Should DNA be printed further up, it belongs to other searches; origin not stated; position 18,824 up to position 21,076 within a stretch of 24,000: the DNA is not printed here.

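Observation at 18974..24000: GT41 (OGT-like) protein glycosyltransferase hard-wired to an amino-sugar tailoring operon: candidate dedicated protein O-glycosylation system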

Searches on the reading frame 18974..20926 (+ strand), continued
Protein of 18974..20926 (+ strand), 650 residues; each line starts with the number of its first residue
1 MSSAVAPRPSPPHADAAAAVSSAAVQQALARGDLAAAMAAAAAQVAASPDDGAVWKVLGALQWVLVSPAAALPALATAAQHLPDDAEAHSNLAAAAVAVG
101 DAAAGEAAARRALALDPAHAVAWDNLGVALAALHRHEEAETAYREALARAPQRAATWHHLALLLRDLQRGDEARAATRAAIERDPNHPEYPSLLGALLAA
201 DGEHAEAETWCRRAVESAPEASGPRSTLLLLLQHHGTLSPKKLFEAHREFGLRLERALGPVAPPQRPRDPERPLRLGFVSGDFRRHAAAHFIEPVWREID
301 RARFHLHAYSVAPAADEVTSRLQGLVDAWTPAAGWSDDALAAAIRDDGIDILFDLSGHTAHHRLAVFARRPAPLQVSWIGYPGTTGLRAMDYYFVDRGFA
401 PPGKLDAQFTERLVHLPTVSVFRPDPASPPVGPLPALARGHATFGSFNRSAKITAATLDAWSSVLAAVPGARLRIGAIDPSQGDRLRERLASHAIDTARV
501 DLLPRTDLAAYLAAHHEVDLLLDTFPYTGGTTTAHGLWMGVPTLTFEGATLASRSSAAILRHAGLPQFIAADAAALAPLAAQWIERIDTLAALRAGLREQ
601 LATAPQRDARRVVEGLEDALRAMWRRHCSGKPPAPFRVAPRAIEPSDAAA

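Call 15: search_solved_structures(query=window:18974-20926:+, max_evalue=0.001, show_alignments=2)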
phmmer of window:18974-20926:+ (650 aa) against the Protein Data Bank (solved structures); distinct sequences matched with E-value up to 0.001: 72 (the best 60 are shown).
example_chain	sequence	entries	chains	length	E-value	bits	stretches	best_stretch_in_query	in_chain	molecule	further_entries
7y4i_A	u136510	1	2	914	1.5e-92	314.4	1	115-637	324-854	Probable UDP-N-acetylglucosamine--peptide N-acetylglucosaminyltransferase SPINDLY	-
8dtf_A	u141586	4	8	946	4.9e-92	312.7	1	115-637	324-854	Probable UDP-N-acetylglucosamine--peptide N-acetylglucosaminyltransferase SPINDLY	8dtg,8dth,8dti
5djs_A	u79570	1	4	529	1.1e-86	295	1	141-629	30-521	Tetratricopeptide TPR_2 repeat protein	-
7ntf_A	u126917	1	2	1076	1.7e-59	205.2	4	77-419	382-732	Isoform 1 of UDP-N-acetylglucosamine--peptide N-acetylglucosaminyltransferase 110 kDa subu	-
7yeh_B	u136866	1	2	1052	1.8e-59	205.1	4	77-419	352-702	UDP-N-acetylglucosamine--peptide N-acetylglucosaminyltransferase 110 kDa subunit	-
7yea_A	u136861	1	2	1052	1.9e-59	205.1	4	77-419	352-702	UDP-N-acetylglucosamine--peptide N-acetylglucosaminyltransferase 110 kDa subunit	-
2vsn_A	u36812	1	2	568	3.6e-46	161.2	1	73-595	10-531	XCOGT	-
2jlb_A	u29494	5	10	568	5.5e-46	160.6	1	73-595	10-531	XCC0866 | XCOGT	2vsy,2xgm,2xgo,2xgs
5a01_A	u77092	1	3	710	7.3e-46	160.2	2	78-418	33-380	O-GLYCOSYLTRANSFERASE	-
6ibo_A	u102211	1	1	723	1.3e-44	156.1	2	77-419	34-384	UDP-N-acetylglucosamine--peptide N-acetylglucosaminyltransferase 110 kDa subunit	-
6q4m_A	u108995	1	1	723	1.3e-44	156.1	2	77-419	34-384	UDP-N-acetylglucosamine--peptide N-acetylglucosaminyltransferase 110 kDa subunit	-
6tka_AAA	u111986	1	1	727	1.6e-44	155.7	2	77-419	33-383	UDP-N-acetylglucosamine--peptide N-acetylglucosaminyltransferase 110 kDa subunit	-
5lvv_A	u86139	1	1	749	1.9e-44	155.5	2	77-419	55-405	UDP-N-acetylglucosamine--peptide N-acetylglucosaminyltransferase 110 kDa subunit,UDP-N-ace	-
5lwv_A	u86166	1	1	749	1.9e-44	155.5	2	77-419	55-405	Host cell factor 1,UDP-N-acetylglucosamine--peptide N-acetylglucosaminyltransferase 110 kD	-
5npr_A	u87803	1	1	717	2.3e-44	155.2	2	77-419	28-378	UDP-N-acetylglucosamine--peptide N-acetylglucosaminyltransferase 110 kDa subunit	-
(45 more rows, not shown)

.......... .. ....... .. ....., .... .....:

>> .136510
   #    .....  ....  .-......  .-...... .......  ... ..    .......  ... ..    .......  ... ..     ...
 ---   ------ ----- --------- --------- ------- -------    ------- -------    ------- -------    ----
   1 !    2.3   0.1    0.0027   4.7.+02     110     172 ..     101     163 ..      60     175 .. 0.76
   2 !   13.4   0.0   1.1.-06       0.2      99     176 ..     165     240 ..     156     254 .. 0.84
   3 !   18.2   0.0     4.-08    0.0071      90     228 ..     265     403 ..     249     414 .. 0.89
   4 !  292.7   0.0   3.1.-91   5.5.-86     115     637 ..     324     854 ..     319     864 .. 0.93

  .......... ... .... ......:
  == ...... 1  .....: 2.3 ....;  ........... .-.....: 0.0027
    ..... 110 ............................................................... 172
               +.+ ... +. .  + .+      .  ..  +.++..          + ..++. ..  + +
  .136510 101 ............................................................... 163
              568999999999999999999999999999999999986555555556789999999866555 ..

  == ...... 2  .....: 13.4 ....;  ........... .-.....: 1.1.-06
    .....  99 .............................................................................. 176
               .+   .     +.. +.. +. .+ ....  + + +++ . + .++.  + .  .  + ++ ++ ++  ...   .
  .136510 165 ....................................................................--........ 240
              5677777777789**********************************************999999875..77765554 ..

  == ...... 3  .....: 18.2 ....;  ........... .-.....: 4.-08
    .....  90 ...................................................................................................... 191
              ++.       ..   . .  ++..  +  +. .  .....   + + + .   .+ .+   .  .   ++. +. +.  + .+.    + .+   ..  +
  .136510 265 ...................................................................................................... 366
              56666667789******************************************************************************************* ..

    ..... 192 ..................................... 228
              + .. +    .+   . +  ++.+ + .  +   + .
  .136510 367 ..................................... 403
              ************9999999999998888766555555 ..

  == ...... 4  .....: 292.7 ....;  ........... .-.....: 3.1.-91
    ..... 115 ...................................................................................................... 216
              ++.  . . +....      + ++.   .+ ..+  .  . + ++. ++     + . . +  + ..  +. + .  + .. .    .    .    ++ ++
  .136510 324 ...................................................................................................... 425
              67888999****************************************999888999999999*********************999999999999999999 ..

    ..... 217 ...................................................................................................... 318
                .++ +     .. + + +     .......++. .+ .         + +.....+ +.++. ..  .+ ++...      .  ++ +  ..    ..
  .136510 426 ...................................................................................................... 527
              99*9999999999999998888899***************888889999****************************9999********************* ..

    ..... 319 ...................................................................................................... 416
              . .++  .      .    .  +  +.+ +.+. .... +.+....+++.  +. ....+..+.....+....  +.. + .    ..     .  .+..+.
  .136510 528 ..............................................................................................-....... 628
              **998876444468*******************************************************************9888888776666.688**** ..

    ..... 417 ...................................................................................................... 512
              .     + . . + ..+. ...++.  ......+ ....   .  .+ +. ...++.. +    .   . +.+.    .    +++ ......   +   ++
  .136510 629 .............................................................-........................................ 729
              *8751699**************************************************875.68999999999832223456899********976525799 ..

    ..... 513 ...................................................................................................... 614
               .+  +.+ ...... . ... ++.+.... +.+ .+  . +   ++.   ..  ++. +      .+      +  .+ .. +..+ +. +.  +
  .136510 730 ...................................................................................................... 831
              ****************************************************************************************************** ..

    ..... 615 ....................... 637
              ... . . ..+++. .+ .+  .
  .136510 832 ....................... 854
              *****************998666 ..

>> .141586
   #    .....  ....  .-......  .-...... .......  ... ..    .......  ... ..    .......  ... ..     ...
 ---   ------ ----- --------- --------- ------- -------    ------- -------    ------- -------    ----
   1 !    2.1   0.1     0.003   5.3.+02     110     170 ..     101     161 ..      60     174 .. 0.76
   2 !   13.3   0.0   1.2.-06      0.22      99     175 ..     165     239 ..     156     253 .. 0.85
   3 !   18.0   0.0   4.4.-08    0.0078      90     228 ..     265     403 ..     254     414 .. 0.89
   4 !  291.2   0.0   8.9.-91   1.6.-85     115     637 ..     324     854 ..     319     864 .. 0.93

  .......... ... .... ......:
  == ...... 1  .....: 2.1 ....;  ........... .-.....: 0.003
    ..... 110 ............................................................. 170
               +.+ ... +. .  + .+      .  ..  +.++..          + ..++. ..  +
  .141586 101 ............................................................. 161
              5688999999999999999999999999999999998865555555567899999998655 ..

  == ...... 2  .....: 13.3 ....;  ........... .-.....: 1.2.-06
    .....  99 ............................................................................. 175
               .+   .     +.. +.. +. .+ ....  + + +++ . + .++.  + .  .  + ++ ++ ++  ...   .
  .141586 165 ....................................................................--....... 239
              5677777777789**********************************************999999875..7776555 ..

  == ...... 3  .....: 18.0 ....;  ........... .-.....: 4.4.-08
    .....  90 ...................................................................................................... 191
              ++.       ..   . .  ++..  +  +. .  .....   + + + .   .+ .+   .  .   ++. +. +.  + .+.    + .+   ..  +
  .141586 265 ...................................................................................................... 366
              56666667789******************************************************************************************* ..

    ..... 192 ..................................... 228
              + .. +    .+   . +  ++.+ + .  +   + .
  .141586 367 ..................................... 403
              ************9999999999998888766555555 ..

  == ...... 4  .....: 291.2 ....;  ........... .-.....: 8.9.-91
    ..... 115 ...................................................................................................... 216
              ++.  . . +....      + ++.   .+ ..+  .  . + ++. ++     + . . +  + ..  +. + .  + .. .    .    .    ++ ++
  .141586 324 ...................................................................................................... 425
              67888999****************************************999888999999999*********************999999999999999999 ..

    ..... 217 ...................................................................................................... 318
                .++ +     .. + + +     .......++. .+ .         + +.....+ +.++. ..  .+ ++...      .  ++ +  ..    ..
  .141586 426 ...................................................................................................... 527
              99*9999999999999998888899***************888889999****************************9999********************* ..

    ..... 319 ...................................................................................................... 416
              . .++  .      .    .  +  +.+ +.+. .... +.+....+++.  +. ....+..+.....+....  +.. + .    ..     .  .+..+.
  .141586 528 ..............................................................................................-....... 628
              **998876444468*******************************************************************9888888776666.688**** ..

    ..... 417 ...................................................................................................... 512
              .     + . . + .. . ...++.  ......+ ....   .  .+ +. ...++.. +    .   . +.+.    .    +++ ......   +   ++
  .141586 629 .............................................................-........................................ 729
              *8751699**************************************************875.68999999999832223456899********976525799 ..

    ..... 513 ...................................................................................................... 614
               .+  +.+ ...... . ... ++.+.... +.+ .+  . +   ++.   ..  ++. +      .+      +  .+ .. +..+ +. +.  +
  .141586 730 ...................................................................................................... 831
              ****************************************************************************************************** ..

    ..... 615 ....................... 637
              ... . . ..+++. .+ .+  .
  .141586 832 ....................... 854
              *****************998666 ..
